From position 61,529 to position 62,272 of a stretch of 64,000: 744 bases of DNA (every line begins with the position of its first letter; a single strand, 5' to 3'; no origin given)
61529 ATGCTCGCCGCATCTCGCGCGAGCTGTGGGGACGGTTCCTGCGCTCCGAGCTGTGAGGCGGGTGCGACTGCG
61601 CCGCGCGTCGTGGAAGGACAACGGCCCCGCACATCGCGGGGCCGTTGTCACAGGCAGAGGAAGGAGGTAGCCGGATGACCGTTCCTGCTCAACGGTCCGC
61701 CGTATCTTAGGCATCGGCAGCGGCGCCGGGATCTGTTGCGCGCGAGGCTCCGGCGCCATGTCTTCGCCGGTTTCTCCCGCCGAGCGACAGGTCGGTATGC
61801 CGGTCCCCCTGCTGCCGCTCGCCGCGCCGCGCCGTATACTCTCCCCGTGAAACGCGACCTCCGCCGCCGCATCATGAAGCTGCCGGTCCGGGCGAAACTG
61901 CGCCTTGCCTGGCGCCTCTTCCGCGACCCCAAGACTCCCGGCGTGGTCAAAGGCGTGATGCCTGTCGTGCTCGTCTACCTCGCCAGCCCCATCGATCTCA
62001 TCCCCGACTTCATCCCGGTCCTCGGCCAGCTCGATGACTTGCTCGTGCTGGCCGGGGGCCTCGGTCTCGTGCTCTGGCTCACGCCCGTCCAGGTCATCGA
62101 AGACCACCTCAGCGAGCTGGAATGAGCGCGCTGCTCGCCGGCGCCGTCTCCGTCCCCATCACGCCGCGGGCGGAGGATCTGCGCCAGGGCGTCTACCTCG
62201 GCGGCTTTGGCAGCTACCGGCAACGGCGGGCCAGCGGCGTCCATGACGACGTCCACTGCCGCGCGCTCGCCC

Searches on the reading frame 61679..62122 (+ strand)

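Call 57: search_protein_families(library=pfam, proteins=[window:61679-62122:+], max_evalue=0.01)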
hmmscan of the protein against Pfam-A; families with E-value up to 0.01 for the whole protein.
window:61679-62122:+ (148 aa): 1 family
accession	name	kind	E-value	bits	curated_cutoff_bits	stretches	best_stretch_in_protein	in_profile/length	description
PF06803.17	DUF1232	-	2.9e-13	49.8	23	1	94-125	5-36/37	Protein of unknown function (DUF1232)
